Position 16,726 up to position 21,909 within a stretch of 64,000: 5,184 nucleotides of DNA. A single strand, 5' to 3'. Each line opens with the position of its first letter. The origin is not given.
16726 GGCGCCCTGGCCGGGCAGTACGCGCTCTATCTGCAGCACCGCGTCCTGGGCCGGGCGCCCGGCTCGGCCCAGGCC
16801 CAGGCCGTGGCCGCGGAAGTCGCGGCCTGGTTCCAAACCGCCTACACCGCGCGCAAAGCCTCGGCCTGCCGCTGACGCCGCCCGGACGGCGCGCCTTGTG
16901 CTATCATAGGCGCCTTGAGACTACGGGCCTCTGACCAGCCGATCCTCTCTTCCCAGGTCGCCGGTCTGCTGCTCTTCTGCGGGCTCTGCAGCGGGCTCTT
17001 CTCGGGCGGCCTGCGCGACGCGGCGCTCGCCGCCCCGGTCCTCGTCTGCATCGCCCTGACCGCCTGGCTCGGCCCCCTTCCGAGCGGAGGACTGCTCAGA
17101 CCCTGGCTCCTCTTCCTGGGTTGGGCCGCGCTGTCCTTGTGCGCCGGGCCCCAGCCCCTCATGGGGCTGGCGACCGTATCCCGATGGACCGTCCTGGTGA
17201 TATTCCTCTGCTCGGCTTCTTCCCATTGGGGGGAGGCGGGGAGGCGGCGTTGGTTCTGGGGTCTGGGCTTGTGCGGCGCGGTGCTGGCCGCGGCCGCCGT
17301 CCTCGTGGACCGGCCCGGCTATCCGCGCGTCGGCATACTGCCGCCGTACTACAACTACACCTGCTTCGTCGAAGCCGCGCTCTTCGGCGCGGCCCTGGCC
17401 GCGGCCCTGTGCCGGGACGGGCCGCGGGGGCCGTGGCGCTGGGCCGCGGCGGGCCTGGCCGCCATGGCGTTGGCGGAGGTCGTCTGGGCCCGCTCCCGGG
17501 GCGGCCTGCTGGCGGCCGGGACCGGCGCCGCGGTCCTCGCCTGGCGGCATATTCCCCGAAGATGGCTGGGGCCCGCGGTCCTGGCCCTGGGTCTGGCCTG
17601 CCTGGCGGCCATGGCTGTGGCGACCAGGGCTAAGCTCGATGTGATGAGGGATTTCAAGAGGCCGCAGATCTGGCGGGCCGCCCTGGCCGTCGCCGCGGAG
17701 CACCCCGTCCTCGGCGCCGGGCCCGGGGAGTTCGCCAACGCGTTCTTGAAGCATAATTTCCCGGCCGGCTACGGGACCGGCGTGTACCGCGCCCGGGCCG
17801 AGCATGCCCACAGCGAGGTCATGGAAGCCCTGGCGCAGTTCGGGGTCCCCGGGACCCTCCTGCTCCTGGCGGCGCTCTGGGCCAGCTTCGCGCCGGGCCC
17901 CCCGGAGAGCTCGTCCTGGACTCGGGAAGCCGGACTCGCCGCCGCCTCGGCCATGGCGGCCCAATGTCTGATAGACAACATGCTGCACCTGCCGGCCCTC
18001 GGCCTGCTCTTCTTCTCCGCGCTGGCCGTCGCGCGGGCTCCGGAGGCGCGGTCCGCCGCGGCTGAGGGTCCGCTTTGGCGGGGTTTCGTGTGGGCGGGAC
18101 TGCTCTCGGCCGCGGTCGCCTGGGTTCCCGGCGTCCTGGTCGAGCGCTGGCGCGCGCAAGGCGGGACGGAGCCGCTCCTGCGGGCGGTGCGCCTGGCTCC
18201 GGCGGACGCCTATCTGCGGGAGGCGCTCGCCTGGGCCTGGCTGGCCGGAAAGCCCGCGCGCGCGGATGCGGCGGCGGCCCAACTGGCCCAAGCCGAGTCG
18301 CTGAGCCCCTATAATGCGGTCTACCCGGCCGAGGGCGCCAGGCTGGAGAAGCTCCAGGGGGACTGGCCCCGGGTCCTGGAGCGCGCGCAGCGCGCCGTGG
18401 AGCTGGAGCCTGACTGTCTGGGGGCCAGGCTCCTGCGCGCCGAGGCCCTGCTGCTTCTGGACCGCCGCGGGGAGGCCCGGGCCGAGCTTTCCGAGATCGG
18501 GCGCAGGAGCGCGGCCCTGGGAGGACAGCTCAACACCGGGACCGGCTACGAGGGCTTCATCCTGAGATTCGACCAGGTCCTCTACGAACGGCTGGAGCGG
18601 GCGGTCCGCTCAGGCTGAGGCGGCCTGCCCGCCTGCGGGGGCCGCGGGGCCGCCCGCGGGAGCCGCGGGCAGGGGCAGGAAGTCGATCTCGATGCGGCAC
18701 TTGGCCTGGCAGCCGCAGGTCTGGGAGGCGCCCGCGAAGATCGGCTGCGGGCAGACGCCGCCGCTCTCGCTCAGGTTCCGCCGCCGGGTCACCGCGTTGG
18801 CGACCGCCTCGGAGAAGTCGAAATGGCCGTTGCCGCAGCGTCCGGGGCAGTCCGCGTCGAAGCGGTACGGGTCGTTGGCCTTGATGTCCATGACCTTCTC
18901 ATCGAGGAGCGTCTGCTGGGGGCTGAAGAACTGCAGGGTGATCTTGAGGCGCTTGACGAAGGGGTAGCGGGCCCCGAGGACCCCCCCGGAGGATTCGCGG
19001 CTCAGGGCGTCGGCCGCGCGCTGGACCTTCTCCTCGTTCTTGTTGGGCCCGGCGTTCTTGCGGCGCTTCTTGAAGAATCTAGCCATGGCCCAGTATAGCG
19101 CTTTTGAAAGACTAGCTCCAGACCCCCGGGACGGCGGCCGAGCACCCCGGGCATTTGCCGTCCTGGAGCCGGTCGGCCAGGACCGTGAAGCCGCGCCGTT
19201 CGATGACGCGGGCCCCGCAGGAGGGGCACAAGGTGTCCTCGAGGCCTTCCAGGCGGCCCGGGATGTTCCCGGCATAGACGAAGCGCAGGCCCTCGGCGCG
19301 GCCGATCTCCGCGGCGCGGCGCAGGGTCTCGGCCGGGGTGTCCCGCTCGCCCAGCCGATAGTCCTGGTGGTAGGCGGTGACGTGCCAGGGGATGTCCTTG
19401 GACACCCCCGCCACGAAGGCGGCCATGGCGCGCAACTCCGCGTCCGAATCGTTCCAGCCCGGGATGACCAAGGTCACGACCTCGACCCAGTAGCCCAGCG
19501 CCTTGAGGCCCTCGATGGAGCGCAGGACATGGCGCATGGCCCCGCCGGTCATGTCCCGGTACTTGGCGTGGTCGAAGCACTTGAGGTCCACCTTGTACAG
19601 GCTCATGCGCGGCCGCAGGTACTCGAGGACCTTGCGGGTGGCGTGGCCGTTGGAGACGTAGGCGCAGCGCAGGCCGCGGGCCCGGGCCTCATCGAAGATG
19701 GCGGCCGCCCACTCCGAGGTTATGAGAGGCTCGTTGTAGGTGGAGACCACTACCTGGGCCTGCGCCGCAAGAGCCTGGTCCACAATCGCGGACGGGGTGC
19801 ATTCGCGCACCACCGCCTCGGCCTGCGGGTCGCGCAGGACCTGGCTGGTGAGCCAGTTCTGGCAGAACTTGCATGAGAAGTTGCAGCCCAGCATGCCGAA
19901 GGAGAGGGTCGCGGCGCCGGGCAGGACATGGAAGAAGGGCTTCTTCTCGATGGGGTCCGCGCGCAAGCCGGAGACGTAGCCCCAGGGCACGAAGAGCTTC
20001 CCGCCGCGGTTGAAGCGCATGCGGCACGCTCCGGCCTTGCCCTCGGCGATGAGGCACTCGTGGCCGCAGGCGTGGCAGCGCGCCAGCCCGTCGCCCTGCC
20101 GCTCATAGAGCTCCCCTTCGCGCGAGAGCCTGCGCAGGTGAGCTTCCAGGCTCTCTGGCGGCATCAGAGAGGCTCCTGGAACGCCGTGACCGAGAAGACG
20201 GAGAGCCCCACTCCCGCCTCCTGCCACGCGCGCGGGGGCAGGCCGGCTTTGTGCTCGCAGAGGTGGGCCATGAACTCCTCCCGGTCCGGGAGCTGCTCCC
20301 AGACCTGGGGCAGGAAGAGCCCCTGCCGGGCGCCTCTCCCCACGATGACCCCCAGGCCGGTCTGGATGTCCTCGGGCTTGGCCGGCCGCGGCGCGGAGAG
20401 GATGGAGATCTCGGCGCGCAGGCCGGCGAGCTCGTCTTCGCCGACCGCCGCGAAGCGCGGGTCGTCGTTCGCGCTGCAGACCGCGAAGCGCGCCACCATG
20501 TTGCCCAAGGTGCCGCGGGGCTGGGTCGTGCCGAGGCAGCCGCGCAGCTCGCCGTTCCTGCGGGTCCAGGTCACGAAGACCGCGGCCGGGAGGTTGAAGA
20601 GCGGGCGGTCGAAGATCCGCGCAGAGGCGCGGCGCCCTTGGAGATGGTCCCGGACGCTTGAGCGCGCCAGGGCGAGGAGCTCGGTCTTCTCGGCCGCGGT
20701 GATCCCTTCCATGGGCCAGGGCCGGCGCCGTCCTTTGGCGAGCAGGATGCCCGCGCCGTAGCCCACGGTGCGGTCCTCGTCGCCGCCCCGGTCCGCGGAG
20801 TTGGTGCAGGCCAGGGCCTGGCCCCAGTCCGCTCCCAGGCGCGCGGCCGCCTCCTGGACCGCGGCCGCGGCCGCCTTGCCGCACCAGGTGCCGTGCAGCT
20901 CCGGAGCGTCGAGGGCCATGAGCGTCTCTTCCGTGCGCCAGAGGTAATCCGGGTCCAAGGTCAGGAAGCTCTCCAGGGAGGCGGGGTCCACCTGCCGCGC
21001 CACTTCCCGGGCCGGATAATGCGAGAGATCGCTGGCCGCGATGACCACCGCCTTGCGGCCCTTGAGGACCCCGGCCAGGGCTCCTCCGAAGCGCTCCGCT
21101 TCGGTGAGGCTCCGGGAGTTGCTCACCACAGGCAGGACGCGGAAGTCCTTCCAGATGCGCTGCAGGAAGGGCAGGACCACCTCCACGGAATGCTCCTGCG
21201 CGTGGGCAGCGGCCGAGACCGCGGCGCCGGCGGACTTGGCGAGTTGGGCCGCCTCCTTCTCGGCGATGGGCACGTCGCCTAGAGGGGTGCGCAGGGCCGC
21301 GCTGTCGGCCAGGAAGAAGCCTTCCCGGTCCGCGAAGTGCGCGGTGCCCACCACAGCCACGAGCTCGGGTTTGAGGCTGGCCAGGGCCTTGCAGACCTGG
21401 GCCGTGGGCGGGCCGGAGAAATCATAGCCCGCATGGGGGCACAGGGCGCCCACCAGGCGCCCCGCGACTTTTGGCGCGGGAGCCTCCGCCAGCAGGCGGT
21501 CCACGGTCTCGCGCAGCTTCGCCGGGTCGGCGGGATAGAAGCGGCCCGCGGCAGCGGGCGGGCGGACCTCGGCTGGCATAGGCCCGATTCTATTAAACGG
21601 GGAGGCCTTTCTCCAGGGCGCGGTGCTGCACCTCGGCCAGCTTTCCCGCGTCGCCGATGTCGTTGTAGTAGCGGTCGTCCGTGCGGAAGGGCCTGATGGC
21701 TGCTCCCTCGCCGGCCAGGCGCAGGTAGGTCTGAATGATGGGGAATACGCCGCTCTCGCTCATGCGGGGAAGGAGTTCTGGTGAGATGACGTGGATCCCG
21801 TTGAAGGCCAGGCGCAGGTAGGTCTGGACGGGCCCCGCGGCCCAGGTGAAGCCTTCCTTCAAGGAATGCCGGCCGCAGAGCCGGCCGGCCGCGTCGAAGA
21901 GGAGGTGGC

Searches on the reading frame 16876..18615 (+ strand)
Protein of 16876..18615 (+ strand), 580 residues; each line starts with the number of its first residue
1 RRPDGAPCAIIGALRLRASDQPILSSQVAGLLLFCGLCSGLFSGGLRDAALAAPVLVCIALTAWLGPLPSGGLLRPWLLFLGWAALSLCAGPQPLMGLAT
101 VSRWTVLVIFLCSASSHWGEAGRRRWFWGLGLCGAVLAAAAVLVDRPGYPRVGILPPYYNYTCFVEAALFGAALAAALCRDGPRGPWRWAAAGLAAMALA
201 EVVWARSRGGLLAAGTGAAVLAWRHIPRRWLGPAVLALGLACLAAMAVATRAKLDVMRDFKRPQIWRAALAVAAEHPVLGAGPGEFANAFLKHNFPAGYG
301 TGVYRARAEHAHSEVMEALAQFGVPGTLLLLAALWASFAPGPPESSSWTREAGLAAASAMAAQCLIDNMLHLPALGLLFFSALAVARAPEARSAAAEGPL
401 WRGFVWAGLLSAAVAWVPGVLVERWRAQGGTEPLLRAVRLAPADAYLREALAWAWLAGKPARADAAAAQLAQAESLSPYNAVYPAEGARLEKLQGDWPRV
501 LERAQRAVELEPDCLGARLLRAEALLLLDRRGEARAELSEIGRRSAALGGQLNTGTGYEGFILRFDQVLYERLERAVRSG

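Call 66: search_protein_families(library=pfam, proteins=[window:16876-18615:+], max_evalue=0.00001)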
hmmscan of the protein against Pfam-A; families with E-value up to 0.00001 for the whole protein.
window:16876-18615:+ (580 aa): 1 family
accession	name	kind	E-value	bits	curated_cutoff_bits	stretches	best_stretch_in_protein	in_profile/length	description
PF04932.20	Wzy_C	-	2.2e-15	57.2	31.7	1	196-331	4-149/149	O-Antigen ligase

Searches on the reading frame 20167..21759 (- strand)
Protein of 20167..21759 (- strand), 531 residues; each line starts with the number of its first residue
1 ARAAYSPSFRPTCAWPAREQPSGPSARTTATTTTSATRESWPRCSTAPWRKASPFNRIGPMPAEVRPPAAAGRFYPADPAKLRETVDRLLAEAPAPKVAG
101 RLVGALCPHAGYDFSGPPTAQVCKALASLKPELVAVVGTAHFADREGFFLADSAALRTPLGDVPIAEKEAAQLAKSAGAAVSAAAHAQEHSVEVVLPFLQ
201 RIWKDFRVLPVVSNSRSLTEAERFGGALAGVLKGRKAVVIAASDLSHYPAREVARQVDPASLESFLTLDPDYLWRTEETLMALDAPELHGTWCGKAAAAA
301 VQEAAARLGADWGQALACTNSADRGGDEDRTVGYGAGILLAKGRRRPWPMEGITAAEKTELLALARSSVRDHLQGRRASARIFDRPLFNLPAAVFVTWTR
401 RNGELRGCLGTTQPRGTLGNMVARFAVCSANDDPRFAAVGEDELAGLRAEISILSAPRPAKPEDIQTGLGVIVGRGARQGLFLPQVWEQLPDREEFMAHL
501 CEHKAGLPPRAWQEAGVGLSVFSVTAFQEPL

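Call 66: search_protein_families(library=pfam, proteins=[window:20167-21759:-], max_evalue=0.00001)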
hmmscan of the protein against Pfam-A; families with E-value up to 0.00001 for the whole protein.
window:20167-21759:- (531 aa): 2 families
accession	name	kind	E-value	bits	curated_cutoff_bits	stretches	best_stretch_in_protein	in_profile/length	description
PF01875.22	Memo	-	8.2e-45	153.5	27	1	68-337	2-268/269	Memo-like protein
PF01871.22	AMMECR1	-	2e-39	135.2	25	1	363-527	2-168/168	AMMECR1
